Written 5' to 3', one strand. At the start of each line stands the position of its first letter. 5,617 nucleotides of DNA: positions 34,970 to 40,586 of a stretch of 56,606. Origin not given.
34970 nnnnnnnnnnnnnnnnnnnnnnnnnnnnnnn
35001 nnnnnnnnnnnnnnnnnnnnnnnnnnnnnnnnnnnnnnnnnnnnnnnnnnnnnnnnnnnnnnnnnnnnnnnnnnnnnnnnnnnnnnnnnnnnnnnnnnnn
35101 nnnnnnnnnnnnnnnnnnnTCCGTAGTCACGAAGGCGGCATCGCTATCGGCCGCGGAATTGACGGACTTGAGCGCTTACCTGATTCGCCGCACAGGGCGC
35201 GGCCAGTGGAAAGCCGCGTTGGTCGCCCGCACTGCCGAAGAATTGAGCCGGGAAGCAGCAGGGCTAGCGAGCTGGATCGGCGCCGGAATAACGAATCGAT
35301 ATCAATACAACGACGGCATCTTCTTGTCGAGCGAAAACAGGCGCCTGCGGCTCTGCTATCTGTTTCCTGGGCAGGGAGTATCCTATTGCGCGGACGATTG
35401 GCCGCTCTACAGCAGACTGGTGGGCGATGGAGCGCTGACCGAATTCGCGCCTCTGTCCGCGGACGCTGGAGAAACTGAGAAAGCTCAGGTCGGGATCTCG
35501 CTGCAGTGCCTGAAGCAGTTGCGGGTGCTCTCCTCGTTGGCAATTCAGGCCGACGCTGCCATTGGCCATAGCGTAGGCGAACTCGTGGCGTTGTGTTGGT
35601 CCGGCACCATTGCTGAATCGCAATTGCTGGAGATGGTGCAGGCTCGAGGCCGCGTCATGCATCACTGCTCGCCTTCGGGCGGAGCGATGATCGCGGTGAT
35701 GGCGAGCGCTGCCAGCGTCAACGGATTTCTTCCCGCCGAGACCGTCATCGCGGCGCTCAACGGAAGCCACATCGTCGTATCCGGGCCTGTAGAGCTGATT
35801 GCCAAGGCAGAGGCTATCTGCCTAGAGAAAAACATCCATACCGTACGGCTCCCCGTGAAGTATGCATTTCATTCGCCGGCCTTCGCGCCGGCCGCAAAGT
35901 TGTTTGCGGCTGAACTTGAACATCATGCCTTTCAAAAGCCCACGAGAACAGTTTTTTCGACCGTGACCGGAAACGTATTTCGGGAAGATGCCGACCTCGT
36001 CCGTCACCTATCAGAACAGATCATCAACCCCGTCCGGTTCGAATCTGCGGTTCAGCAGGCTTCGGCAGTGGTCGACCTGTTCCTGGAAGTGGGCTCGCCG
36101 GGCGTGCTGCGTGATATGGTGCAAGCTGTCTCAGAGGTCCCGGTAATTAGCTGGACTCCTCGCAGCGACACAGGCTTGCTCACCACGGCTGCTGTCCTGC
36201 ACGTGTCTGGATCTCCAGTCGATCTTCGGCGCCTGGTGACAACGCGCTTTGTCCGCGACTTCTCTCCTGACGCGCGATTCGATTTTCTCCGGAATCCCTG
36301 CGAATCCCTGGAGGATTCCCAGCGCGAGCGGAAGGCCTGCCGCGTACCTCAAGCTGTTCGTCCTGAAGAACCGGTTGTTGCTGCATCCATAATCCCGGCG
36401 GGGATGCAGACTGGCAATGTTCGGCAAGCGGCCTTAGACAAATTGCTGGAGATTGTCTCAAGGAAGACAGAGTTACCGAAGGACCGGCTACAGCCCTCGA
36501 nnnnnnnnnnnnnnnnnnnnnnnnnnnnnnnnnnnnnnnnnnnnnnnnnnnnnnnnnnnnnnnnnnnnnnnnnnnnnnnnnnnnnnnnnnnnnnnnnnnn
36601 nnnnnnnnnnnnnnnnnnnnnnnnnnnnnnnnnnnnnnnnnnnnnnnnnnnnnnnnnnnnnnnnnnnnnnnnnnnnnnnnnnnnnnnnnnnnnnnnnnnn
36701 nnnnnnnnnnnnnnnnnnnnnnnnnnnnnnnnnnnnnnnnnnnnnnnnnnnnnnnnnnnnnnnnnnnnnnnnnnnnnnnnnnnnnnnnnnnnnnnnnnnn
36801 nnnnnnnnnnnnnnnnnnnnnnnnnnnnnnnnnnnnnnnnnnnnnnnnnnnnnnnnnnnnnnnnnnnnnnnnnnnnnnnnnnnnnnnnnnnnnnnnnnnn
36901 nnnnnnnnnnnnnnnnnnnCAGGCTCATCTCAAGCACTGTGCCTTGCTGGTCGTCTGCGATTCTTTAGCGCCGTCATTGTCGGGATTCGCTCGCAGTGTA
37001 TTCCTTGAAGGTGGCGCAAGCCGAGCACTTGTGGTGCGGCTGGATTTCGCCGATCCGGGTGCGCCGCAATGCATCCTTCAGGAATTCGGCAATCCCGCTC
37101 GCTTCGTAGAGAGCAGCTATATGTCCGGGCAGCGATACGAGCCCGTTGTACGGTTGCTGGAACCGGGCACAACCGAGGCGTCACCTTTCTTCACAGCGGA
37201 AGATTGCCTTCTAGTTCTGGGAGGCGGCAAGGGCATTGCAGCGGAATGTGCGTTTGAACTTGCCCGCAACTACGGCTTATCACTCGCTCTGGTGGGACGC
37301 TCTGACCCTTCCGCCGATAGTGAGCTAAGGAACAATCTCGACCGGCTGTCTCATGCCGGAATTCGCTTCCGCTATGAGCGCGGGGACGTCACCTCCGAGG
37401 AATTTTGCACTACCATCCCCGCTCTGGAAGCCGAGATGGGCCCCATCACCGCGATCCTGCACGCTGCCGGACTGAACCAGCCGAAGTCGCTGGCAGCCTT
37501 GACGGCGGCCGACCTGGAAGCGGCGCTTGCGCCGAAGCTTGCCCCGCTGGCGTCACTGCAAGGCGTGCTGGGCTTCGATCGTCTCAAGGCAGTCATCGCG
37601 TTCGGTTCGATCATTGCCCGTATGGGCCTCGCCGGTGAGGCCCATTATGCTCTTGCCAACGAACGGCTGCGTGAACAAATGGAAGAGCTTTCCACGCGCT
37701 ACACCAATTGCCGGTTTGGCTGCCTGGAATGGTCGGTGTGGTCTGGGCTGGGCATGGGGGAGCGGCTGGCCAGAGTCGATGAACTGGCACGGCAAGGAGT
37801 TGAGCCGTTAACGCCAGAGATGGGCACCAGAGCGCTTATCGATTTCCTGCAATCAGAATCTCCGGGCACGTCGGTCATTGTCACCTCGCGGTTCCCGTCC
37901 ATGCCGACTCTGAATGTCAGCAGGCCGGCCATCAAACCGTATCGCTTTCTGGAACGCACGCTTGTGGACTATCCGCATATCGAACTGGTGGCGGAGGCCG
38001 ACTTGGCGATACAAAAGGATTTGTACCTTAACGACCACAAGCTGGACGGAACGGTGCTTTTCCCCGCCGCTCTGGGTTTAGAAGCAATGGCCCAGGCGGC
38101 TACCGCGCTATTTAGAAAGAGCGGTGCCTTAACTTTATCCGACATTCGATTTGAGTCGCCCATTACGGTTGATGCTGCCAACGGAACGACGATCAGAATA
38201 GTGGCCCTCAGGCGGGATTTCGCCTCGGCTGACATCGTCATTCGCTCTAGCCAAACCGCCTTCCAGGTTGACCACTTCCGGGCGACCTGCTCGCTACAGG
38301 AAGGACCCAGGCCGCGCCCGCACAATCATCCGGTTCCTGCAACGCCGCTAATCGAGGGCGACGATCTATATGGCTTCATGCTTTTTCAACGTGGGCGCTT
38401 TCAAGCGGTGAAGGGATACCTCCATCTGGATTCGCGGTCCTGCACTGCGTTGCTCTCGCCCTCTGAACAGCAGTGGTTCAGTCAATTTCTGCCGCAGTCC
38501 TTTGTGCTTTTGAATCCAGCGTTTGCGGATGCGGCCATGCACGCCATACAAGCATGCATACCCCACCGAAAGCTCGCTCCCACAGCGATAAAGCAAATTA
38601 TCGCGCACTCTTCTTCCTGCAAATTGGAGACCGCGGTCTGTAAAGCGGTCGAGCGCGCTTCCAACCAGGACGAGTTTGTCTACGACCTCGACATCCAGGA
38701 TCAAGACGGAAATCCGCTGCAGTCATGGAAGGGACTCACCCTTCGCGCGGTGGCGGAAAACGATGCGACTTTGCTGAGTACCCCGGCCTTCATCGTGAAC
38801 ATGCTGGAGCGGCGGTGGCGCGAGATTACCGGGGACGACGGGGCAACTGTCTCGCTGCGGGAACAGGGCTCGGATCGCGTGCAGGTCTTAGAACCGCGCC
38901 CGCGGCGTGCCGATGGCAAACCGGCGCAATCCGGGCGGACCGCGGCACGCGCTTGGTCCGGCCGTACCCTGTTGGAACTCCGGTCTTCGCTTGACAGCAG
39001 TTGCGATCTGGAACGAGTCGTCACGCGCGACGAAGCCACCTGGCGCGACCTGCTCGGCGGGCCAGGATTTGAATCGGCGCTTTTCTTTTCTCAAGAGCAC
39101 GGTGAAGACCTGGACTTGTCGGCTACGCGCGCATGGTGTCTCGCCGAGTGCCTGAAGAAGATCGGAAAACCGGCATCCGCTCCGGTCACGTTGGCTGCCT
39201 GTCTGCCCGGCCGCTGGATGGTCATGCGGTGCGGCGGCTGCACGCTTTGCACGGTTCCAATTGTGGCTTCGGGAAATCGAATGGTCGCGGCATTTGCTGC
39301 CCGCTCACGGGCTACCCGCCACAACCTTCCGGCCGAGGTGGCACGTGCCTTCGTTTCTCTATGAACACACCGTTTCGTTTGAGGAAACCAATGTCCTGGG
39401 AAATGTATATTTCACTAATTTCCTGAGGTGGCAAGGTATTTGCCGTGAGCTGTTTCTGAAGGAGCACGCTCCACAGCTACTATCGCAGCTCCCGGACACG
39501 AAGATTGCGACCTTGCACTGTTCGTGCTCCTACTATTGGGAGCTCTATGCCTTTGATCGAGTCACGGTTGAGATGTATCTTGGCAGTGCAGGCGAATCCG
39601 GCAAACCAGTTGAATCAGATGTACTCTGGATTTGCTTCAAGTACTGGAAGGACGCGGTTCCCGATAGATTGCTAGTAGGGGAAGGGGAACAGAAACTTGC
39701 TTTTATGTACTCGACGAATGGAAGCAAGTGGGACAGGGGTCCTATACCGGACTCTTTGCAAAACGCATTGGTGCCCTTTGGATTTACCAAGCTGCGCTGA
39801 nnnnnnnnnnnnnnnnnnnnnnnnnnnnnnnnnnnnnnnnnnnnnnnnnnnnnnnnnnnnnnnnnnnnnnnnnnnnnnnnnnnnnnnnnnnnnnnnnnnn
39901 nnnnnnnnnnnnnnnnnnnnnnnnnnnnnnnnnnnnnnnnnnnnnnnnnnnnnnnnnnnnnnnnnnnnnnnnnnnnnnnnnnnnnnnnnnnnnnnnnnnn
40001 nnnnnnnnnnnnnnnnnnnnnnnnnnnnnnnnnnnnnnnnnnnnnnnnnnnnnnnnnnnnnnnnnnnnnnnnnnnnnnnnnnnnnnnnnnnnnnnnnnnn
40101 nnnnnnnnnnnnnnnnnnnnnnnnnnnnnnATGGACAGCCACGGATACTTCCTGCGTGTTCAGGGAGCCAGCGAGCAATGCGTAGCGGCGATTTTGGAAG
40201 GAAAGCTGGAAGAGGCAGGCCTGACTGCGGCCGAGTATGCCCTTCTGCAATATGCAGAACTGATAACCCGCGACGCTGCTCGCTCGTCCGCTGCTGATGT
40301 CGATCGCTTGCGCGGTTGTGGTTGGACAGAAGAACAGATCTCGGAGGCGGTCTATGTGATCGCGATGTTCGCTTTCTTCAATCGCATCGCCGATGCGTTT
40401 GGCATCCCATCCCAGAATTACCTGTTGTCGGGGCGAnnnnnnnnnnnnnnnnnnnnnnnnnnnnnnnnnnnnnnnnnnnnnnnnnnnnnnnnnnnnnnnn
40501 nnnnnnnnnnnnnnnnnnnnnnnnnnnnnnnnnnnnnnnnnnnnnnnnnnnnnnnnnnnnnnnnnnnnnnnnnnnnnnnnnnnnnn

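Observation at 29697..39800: Canonical five-gene enediyne-type PKS cassette (E3-E4-E5-E-E10) without obvious enediyne tailoring genes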

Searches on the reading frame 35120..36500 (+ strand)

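Call 11: search_solved_structures(query=window:35120-36500:+, max_evalue=0.001)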
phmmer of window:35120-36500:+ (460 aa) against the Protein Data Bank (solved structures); distinct sequences matched with E-value up to 0.001: 79 (the best 60 are shown).
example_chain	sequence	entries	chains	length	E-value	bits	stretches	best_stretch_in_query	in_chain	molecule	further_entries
4amn_A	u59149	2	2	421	1.3e-33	120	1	5-393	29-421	DYNE8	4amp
4amo_A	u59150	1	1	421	1.6e-33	119.7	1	5-393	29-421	DYNE8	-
4amm_A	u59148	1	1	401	1.9e-29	106.2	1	5-365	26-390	DYNE8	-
8xju_A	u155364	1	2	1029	5.8e-26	94.7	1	139-424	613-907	Polyketide synthase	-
8xjy_A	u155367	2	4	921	2.2e-25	92.8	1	139-400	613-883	Polyketide synthase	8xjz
11sz_A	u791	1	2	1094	9.7e-22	80.8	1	134-370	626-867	6-deoxyerythronolide-B synthase, Erythronolide synthase EryA2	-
4mz0_A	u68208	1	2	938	1.7e-21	80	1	135-352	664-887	CurL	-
8in9_A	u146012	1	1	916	7.2e-21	78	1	132-368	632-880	Polyketide synthase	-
7vee_A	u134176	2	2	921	7.2e-21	77.9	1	132-368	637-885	Polyketide synthase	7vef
6iyo_A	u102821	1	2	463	1.6e-20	76.8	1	132-337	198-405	Type I modular polyketide synthase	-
9iyw_A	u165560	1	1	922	6.5e-20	74.8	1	133-336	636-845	Polyketide synthase,GfsA KSQ-AncAT chimeric protein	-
2cuy_A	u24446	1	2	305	8.6e-19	71.1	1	146-339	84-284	Malonyl CoA-[acyl carrier protein] transacylase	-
3ptw_A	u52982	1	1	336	8.7e-18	67.8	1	118-339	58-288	Malonyl CoA-acyl carrier protein transacylase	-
6l3m_A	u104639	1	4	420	2e-15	60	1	136-371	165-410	Polyketide synthase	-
6l3n_A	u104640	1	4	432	2.4e-15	59.8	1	136-371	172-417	polyketide synthase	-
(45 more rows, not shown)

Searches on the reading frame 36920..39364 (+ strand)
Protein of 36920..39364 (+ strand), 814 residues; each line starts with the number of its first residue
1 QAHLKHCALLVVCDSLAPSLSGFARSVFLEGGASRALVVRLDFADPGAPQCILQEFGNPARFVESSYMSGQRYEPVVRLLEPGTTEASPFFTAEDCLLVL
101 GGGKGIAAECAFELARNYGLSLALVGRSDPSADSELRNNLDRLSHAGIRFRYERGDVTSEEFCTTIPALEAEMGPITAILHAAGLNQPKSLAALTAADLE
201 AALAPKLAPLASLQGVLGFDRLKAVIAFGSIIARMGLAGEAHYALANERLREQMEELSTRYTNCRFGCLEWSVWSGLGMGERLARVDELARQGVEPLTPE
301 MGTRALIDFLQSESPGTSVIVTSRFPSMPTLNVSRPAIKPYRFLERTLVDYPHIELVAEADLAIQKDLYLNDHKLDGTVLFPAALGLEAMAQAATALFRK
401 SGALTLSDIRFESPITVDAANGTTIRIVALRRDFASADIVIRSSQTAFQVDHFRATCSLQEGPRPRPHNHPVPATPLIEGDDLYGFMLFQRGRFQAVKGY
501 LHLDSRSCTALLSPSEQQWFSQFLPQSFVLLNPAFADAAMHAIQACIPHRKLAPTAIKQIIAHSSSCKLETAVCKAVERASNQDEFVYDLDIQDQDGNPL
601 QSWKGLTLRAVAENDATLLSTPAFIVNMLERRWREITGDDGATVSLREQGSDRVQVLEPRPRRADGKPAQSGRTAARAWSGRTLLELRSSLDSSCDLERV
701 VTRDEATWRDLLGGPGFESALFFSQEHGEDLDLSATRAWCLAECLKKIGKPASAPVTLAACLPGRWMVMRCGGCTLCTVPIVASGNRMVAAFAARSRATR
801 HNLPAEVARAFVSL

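Call 12: search_solved_structures(query=window:36920-39364:+, max_evalue=0.01)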
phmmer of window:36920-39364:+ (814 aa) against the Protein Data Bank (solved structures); distinct sequences matched with E-value up to 0.01: 20.
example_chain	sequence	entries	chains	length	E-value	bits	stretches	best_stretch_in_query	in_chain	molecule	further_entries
4dif_A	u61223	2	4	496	2e-15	59.4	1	95-337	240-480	AmphB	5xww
3mjv_A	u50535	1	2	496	2.7e-15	58.9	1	95-337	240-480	AmphB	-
3mjc_A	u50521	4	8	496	3.6e-15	58.6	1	95-337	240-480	AmphB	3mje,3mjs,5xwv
3slk_A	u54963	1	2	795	5.3e-15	58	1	88-304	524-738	Polyketide synthase extender module 2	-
3mjt_A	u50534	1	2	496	5.9e-15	57.8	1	95-337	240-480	AmphB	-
5ktk_A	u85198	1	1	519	4.2e-14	55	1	51-317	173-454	Polyketide synthase PksJ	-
8g7w_A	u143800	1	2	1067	3.7e-13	51.9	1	88-311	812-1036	Type I PKS module 4, module 5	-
4j1q_A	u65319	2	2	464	2.3e-12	49.2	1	91-319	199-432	Polyketide synthase PksJ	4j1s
2fr0_A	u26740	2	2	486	3.3e-12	48.8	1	95-312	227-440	Erythromycin synthase, EryAI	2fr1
6w7s_A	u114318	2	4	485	3.4e-12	48.7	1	95-312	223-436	EryAI | KR1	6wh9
5d2e_A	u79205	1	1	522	3.6e-12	48.6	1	95-319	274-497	MlnE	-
4hxy_A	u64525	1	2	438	9.5e-11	43.9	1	90-337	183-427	Plm1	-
6ulw_A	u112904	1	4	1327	1.5e-10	43.3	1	65-315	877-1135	Amino acid adenylation domain-containing protein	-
3woh_A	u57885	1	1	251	5.1e-10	41.5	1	96-250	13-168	SiaM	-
7s6b_C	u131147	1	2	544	1.5e-09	40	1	96-319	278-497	Polyketide synthase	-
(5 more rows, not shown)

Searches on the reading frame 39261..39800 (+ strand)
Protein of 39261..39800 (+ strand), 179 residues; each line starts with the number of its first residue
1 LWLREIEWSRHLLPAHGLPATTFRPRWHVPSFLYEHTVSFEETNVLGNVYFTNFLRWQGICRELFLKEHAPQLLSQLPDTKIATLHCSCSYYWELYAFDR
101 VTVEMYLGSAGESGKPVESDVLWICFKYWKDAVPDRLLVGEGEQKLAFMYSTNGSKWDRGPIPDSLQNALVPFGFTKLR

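Call 3: search_protein_families(library=pfam, proteins=[window:39261-39800:+], max_evalue=0.01)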
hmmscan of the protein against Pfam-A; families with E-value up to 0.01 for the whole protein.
window:39261-39800:+ (179 aa): 1 family
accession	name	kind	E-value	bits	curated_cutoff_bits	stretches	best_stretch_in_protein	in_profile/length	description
PF13279.12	4HBT_2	-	6e-06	27.1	25.5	1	38-170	1-122/122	Thioesterase-like superfamily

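Call 4: search_protein_families(library=ncbifam, proteins=[window:39261-39800:+], max_evalue=0.01)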
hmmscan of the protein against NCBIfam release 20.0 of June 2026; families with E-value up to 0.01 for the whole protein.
window:39261-39800:+ (179 aa): 1 family
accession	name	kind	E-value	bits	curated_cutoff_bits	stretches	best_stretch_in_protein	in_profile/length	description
TIGR00051.1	TIGR00051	subfamily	0.0074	16.6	68.7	1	38-94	4-61/117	YbgC/FadM family acyl-CoA thioesterase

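Call 6: search_solved_structures(query=window:39261-39800:+, max_evalue=1, show_alignments=3)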
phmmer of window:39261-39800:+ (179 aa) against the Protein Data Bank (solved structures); distinct sequences matched with E-value up to 1: 11.
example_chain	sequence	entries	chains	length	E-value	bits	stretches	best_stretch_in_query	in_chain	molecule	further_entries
2w3x_A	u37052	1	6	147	1.2e-27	100.2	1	32-174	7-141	CALE7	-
4i4j_A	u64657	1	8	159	2.8e-26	95.8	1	32-174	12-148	ACP-polyene thioesterase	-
5vpj_A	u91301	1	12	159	6.7e-24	88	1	32-171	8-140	Thioesterase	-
9ccr_A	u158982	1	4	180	2.6e-23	86.1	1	30-171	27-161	Thioesterase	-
2xem_A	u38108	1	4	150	3.2e-21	79.3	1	28-170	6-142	DYNE7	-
2xfl_A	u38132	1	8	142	1.7e-20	76.9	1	31-170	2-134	DYNE7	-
4k00_A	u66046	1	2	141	0.0033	20.5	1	28-110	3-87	1,4-dihydroxy-2-naphthoyl-CoA hydrolase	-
2egi_A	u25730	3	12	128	0.056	16.5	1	32-105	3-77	Hypothetical protein aq_1494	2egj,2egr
5wh9_A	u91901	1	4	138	0.065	16.2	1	33-104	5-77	4-hydroxybenzoyl-CoA thioesterase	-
2nuj_A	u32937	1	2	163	0.077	16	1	18-91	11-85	Thioesterase superfamily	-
7lrn_A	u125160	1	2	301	0.84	12.6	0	24-87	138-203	NADPH-dependent ferric siderophore reductase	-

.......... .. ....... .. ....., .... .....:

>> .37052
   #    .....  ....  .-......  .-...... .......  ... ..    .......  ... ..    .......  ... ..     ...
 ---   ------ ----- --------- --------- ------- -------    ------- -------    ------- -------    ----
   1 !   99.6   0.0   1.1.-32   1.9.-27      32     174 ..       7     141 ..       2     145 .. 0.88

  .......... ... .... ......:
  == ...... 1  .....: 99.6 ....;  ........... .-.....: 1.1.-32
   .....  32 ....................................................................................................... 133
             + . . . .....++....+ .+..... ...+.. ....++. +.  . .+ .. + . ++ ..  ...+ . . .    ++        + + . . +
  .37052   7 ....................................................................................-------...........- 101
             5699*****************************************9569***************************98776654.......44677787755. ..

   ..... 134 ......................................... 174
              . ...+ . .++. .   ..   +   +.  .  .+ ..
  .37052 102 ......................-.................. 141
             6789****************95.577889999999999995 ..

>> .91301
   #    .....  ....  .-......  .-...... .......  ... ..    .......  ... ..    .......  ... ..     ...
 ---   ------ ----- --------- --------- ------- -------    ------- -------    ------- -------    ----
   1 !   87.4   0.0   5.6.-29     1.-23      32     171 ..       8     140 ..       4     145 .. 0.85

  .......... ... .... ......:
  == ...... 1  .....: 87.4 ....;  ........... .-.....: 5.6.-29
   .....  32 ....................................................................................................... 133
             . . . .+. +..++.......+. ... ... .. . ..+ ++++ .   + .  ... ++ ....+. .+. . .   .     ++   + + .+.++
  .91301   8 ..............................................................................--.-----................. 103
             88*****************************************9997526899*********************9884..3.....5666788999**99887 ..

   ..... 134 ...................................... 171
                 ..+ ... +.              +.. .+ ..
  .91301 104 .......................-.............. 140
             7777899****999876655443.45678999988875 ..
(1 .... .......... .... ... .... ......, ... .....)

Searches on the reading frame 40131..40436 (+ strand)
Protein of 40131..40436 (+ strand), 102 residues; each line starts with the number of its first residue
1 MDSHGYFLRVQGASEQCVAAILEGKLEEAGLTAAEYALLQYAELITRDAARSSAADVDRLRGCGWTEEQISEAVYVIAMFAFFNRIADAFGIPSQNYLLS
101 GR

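Call 51: search_protein_families(library=pfam, proteins=[window:40131-40436:+], max_evalue=0.001)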
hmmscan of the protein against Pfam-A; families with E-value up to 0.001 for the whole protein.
window:40131-40436:+ (102 aa): 1 family
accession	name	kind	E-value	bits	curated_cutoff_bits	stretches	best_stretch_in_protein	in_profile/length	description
PF02627.25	CMD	-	3.2e-05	24.3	23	1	20-92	9-81/84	Carboxymuconolactone decarboxylase family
